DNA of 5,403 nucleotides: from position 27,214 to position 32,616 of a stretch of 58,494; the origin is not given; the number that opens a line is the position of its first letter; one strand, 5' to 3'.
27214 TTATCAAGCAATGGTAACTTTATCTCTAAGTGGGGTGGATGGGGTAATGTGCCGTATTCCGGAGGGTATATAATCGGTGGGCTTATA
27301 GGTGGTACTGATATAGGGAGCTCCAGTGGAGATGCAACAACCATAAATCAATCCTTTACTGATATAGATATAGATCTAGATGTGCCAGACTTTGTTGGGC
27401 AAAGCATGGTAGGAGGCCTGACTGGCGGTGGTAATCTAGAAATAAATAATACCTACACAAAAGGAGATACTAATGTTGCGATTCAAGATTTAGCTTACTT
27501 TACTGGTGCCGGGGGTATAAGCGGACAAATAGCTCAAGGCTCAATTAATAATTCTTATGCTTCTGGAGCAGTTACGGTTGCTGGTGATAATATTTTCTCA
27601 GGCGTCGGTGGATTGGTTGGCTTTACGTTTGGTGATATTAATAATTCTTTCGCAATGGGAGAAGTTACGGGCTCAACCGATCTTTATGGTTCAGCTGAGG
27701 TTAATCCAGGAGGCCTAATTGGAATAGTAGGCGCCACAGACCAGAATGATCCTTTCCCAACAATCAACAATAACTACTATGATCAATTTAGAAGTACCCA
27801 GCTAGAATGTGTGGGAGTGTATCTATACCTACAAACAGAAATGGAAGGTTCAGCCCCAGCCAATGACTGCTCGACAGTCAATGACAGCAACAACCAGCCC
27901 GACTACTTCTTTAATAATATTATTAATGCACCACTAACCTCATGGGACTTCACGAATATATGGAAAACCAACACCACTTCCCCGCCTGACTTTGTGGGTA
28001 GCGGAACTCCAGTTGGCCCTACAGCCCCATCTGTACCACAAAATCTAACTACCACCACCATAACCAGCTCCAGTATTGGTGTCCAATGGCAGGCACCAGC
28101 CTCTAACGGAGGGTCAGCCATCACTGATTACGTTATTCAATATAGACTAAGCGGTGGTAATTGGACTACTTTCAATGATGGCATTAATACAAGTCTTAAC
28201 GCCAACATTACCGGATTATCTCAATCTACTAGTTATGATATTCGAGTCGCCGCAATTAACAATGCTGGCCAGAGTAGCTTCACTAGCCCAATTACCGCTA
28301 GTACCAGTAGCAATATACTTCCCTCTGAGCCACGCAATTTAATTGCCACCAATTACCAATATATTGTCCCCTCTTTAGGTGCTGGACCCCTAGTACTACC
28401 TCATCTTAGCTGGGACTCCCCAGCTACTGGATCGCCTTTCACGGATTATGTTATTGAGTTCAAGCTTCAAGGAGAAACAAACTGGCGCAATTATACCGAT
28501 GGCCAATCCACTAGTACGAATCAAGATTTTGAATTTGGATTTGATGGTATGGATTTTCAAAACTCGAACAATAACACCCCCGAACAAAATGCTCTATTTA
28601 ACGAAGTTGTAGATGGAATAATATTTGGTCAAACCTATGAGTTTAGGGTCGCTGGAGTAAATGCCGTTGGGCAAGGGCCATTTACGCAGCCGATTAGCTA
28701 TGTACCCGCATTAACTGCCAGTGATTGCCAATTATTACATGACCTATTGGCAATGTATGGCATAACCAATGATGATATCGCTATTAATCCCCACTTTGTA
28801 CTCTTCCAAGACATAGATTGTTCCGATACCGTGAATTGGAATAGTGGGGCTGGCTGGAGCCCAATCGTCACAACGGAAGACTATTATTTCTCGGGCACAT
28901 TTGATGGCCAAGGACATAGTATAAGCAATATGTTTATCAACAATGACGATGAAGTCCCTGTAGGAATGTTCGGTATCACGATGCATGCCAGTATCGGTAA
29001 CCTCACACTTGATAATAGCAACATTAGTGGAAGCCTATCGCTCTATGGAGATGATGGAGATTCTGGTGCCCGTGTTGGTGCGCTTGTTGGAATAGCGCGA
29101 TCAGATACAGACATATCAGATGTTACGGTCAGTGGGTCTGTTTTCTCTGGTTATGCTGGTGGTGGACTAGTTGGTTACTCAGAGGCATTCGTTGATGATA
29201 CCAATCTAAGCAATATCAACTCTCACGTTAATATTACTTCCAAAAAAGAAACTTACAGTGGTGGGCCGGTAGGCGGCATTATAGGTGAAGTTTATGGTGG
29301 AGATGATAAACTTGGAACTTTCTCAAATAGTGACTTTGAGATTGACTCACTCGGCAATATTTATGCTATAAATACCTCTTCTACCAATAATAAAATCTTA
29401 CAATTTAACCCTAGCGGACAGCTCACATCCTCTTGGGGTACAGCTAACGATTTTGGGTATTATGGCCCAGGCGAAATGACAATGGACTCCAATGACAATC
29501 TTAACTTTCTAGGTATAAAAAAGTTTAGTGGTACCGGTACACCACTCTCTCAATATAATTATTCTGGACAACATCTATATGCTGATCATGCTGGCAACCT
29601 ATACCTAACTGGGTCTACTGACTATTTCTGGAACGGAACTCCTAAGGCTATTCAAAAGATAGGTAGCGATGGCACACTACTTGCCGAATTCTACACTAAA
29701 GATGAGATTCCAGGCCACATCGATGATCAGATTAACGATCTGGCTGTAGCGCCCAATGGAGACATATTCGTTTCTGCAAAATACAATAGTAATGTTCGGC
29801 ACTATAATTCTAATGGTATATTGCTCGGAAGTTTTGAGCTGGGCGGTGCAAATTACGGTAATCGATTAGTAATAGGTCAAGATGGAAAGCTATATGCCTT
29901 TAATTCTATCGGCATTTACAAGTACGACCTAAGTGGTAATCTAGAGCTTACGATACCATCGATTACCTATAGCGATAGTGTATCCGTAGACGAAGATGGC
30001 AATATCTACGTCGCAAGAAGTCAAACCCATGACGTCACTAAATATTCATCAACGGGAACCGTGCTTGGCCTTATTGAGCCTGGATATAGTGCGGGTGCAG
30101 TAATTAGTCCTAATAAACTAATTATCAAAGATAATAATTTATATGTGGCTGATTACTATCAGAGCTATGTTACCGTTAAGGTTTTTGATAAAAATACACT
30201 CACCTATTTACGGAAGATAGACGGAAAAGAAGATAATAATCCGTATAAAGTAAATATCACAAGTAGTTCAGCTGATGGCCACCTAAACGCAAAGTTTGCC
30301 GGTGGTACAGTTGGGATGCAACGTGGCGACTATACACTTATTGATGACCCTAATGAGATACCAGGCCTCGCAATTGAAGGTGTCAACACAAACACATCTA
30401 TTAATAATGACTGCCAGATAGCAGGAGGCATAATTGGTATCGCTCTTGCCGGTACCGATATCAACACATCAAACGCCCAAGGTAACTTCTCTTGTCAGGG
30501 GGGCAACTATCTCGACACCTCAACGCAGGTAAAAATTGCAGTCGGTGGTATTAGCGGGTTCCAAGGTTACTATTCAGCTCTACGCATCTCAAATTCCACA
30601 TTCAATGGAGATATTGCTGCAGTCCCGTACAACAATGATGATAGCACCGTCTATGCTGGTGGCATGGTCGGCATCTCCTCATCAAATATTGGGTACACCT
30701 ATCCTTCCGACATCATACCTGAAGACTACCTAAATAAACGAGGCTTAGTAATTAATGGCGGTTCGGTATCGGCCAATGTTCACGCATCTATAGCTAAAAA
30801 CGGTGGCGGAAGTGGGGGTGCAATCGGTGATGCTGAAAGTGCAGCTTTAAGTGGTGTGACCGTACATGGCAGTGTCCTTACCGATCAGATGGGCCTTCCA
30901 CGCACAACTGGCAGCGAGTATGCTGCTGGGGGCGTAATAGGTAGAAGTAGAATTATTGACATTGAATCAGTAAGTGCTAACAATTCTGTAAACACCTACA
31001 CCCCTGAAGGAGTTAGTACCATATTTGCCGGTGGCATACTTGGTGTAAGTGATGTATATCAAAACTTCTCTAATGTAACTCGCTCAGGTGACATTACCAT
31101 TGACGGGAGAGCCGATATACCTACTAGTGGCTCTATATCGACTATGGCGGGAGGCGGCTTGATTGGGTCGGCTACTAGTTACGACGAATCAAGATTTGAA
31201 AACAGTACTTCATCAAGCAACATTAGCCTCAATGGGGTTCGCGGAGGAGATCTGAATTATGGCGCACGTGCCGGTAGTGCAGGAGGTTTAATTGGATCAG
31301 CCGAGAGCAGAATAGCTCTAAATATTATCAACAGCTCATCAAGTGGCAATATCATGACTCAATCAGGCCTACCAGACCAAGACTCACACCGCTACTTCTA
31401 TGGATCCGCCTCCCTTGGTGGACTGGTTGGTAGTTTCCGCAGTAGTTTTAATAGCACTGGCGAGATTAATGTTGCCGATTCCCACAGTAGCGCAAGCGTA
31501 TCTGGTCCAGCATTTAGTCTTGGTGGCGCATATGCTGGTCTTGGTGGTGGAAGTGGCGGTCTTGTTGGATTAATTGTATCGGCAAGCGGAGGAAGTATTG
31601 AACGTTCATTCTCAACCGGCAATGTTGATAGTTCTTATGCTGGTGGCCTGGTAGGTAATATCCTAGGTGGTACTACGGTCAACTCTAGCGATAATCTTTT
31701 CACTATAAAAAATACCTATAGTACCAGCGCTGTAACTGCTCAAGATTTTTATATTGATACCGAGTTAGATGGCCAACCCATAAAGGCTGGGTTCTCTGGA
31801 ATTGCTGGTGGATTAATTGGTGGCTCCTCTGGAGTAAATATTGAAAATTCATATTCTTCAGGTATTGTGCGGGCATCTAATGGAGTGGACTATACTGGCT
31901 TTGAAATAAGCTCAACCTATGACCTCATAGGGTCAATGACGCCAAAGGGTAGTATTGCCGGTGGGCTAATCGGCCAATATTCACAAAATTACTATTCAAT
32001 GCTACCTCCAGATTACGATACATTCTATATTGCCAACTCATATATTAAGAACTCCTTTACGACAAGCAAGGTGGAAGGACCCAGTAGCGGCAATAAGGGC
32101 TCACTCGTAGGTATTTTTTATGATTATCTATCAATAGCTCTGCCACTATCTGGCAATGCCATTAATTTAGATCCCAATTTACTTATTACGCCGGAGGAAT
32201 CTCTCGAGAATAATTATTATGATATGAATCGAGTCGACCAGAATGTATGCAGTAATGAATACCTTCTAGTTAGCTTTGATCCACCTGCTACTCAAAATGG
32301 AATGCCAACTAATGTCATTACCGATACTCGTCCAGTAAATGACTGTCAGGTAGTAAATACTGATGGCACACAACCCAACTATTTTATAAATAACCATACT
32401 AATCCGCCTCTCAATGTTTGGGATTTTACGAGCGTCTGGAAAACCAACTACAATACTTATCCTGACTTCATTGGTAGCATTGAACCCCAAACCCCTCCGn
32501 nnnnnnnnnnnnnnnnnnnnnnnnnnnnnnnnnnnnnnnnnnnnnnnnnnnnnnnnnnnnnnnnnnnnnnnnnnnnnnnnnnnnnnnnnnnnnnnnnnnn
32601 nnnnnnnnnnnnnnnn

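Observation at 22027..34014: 3,995-aa single-ORF fusion of a giant adhesin-like ectodomain to a histidine kinase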

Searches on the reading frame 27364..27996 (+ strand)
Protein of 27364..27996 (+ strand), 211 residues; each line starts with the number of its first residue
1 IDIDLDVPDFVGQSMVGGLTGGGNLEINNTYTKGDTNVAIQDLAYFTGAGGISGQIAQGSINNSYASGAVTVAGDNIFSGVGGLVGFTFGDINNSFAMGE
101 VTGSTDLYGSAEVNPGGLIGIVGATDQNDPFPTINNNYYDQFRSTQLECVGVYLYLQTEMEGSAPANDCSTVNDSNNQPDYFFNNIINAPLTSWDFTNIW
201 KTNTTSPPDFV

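Call 19: search_protein_families(library=pfam, proteins=[window:27364-27996:+], max_evalue=1)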
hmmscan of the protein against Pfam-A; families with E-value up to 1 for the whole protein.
window:27364-27996:+ (211 aa): 1 family
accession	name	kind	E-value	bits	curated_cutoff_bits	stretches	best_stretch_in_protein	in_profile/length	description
PF07581.17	Glug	-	0.00013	22.6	20.5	2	48-71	4-28/28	The GLUG motif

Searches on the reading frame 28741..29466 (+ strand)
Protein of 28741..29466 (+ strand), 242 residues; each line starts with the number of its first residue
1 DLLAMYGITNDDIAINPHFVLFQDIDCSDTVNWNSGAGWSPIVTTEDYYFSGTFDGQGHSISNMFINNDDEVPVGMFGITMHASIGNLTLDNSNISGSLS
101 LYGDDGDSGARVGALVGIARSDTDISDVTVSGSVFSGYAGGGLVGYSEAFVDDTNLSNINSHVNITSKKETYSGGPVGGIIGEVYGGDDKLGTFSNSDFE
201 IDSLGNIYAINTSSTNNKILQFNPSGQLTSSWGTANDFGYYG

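Call 19: search_protein_families(library=pfam, proteins=[window:28741-29466:+], max_evalue=1)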
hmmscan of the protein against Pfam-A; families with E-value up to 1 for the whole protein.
window:28741-29466:+ (242 aa): 2 families
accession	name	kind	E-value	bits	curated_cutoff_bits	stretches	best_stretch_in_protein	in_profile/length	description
PF07581.17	Glug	-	4.4e-05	24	20.5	2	109-134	2-27/28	The GLUG motif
PF05342.19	Peptidase_M26_N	-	0.0025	17.5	27.7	1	46-132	175-250/250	M26 IgA1-specific Metallo-endopeptidase N-terminal region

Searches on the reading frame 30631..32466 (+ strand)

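Call 19: search_protein_families(library=pfam, proteins=[window:30631-32466:+], max_evalue=1)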
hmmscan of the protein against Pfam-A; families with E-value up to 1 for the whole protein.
window:30631-32466:+ (612 aa): 1 family
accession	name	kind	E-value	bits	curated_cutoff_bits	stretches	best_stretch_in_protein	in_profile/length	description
PF07581.17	Glug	-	0.037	14.9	20.5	2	172-199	3-28/28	The GLUG motif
